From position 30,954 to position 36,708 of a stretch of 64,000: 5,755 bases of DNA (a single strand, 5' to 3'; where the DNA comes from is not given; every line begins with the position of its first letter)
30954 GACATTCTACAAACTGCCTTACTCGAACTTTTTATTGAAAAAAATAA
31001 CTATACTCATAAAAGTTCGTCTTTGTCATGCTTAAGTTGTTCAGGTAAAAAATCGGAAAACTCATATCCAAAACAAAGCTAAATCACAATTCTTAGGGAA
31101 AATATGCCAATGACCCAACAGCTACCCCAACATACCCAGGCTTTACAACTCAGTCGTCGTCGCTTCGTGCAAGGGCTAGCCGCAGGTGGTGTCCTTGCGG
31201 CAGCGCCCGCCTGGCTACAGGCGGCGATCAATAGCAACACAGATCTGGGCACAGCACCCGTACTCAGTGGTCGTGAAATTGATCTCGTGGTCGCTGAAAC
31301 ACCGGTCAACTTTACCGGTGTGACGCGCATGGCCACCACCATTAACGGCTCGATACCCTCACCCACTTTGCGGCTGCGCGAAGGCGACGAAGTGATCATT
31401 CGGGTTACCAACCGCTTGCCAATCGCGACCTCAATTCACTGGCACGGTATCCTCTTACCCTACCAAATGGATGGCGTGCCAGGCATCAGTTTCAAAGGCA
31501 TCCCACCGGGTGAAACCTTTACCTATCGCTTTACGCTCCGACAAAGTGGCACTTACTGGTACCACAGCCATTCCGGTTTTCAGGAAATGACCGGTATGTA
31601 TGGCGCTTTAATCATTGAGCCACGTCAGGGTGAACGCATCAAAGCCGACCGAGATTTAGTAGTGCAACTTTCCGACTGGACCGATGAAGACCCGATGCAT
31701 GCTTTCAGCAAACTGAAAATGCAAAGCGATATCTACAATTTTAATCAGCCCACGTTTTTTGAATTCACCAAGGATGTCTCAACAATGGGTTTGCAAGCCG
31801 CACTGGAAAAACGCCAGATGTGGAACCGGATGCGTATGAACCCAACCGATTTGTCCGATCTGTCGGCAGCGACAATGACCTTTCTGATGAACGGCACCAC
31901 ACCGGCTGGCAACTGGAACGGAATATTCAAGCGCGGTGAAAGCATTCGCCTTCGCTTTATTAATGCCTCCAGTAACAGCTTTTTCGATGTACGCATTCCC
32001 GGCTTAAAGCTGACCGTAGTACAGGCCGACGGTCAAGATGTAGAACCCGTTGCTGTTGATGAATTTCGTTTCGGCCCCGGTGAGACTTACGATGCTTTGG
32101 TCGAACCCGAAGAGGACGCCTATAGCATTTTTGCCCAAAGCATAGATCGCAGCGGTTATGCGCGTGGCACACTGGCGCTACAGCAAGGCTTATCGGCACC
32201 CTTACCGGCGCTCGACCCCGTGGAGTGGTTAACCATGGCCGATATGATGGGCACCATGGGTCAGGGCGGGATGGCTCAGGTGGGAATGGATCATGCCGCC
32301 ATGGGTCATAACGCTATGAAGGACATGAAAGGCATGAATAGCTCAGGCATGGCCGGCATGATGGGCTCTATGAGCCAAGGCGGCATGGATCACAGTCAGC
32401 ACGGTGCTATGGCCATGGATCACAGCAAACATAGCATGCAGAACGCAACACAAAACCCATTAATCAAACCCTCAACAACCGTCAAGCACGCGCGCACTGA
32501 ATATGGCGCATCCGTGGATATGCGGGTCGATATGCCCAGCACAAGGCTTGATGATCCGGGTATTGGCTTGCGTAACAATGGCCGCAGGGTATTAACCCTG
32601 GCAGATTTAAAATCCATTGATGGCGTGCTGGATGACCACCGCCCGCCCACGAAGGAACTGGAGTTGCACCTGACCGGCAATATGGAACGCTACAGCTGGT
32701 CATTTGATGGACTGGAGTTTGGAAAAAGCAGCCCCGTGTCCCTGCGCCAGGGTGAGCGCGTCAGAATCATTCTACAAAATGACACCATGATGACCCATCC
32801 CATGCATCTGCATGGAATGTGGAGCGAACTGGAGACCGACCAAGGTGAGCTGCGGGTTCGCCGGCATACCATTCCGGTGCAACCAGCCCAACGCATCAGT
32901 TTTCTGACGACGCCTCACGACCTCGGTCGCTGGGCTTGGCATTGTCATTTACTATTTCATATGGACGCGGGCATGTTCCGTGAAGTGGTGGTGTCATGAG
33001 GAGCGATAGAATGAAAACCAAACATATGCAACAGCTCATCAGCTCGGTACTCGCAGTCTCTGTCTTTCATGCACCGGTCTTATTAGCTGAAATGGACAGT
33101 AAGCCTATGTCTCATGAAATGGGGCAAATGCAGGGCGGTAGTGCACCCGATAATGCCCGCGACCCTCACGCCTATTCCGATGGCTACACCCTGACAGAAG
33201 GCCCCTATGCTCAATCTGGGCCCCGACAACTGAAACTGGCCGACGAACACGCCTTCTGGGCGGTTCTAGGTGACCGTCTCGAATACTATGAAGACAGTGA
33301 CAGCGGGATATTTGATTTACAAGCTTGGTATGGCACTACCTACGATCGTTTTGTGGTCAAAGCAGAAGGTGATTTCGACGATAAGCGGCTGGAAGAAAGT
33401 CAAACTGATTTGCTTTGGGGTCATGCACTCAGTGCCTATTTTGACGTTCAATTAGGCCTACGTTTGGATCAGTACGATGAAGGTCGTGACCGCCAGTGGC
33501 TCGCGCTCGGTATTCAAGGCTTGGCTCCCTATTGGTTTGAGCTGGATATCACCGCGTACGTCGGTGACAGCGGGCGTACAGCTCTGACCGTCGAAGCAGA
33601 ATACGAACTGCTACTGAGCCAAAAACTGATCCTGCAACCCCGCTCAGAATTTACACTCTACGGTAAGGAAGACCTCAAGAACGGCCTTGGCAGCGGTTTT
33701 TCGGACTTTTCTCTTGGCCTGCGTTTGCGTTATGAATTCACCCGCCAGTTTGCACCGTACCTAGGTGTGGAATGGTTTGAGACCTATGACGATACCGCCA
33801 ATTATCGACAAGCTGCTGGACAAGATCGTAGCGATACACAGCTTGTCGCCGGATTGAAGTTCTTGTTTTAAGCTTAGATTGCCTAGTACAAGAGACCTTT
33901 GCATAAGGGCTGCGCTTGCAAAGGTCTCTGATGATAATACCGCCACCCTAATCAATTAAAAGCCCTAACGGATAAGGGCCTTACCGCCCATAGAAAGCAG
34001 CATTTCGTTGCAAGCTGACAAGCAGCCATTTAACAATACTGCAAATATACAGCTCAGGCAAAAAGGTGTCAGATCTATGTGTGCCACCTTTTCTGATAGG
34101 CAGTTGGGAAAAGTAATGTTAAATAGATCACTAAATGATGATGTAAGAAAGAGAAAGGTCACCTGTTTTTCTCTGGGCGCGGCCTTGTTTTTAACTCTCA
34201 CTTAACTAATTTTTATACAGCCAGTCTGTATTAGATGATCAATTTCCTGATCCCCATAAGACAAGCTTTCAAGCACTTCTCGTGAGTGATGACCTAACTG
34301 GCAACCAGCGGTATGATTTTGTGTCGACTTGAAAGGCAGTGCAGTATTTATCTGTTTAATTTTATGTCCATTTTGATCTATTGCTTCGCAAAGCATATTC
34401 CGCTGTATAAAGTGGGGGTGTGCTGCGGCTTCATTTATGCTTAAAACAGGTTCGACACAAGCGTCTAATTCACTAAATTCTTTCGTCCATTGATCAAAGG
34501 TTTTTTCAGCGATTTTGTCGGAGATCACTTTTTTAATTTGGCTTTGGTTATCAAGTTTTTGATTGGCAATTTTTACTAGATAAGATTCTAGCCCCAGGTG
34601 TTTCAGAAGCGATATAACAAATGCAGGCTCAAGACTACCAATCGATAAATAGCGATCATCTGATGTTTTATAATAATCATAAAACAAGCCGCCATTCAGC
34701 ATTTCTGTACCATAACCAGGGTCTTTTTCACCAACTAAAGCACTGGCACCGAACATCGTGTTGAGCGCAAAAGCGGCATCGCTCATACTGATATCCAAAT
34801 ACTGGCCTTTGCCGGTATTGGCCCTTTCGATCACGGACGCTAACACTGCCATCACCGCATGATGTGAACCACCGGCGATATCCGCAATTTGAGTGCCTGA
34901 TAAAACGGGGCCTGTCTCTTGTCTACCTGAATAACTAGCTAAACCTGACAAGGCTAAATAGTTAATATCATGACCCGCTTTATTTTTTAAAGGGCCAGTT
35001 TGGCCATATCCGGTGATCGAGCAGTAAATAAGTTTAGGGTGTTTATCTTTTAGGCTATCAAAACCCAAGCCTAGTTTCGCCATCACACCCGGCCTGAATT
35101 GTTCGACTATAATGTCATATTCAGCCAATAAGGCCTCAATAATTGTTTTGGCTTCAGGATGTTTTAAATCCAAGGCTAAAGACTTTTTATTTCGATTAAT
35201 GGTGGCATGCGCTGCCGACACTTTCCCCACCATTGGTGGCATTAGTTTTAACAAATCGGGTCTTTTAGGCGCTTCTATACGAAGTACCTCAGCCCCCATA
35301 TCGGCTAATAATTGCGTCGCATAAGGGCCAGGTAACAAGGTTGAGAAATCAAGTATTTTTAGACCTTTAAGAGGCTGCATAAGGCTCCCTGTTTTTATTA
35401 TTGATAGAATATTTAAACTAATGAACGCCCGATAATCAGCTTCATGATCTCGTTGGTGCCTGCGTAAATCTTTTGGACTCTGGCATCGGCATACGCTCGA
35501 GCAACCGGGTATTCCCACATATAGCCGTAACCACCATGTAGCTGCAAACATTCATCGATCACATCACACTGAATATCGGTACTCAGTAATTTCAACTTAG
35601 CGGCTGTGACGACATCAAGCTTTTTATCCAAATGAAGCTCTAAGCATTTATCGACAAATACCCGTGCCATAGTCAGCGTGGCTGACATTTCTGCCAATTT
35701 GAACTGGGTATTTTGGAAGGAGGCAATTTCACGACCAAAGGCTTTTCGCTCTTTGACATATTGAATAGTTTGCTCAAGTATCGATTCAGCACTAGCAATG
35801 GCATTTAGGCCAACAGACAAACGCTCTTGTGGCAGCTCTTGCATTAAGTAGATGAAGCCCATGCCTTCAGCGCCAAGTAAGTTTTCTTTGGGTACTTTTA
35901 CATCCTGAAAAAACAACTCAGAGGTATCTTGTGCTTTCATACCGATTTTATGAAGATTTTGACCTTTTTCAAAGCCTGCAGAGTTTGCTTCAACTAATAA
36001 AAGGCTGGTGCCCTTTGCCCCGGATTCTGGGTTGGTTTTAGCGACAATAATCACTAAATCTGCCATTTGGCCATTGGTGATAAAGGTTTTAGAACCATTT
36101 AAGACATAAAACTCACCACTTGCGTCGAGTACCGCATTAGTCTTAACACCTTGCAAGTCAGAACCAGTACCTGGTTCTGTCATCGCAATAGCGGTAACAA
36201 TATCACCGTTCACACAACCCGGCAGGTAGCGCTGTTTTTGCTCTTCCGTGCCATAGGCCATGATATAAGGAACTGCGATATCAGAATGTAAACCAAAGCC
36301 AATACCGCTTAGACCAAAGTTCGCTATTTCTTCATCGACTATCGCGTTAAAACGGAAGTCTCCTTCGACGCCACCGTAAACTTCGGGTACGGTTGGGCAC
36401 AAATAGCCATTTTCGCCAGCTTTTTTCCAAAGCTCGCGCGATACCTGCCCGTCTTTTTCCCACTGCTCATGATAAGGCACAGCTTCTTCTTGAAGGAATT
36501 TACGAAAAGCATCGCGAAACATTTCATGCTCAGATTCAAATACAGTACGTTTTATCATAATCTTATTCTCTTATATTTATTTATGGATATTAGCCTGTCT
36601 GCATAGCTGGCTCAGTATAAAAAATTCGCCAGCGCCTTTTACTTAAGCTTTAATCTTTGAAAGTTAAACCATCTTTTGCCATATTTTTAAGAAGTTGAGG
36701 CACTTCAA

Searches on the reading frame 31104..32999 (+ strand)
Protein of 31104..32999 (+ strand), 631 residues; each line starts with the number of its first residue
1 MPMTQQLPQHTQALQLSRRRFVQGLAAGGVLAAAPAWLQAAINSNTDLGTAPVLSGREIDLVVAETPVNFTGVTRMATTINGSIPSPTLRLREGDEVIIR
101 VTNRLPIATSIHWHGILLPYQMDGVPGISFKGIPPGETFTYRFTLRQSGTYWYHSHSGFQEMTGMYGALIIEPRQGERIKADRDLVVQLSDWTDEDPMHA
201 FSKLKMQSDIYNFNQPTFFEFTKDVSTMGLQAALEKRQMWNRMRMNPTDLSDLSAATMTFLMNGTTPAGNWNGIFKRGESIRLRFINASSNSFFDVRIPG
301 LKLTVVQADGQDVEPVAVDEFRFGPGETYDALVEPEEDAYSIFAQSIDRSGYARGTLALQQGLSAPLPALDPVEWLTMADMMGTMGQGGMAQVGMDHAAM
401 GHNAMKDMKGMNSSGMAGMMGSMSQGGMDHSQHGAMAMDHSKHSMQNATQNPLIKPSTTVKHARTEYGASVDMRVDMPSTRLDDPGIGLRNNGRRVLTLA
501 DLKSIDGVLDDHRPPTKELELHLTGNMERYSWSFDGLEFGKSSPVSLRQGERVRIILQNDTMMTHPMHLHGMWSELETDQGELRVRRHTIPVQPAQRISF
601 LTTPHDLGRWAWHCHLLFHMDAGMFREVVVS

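Call 78: search_protein_families(library=pfam, proteins=[window:31104-32999:+], max_evalue=0.00001)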
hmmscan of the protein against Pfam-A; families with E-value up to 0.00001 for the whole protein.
window:31104-32999:+ (631 aa): 3 families
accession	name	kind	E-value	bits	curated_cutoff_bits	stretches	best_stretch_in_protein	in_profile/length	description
PF07732.21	Cu-oxidase_3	-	1.4e-47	161.1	21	1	63-175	2-118/119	Multicopper oxidase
PF07731.20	Cu-oxidase_2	-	5.2e-37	127.1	20.4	1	513-630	2-133/137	Multicopper oxidase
PF00394.28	Cu-oxidase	-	5.6e-23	82.2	21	1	243-352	52-147/157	Multicopper oxidase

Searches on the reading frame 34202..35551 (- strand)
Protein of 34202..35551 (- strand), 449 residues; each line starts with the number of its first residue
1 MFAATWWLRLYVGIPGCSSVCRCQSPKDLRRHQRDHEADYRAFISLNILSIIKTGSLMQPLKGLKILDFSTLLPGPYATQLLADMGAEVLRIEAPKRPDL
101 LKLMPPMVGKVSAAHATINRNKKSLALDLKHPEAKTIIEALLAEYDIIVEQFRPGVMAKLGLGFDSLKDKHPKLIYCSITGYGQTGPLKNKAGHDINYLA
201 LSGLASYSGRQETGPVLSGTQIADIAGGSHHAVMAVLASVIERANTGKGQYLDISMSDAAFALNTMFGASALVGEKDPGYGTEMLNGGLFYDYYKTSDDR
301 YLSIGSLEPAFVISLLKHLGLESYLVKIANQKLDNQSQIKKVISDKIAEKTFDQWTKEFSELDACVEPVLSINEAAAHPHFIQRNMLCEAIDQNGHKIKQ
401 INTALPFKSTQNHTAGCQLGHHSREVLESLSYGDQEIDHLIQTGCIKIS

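Call 78: search_protein_families(library=pfam, proteins=[window:34202-35551:-], max_evalue=0.00001)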
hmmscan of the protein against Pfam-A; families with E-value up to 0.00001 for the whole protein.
window:34202-35551:- (449 aa): 1 family
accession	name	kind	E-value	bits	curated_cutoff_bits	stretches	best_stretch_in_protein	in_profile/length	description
PF02515.22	CoA_transf_3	-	4.6e-92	309.4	23.3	1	61-413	1-354/366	CoA-transferase family III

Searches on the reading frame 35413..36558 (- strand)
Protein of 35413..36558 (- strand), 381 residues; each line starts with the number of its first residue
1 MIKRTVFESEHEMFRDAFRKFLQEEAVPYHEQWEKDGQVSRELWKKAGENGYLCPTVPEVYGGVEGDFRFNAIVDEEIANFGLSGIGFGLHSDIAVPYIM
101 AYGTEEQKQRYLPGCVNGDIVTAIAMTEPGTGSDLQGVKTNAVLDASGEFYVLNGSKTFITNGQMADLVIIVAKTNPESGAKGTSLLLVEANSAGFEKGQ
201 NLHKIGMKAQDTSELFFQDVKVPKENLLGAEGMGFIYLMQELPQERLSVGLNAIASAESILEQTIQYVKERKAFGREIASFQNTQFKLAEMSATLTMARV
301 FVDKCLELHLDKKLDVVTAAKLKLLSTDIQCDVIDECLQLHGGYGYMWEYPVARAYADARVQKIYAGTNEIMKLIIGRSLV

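Call 78: search_protein_families(library=pfam, proteins=[window:35413-36558:-], max_evalue=0.00001)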
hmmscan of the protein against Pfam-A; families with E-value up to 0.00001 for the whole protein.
window:35413-36558:- (381 aa): 5 families
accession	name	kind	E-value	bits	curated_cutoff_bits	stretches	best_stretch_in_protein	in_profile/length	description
PF00441.29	Acyl-CoA_dh_1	-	4.8e-43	147.3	22.4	1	232-380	1-149/150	Acyl-CoA dehydrogenase, C-terminal domain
PF02771.21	Acyl-CoA_dh_N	-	3.3e-34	118.1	22.9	1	9-119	2-113/113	Acyl-CoA dehydrogenase, N-terminal domain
PF02770.24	Acyl-CoA_dh_M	-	3.2e-26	91.8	33.3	1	123-220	1-97/97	Acyl-CoA dehydrogenase, middle domain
PF08028.16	Acyl-CoA_dh_2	-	8.6e-15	55.6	22.7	1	251-369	5-133/134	Acyl-CoA dehydrogenase, C-terminal domain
PF22924.1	ACOX_C_alpha1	-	3.8e-08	33.8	27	1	266-381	50-169/169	Acyl-CoA oxidase, C-alpha1 domain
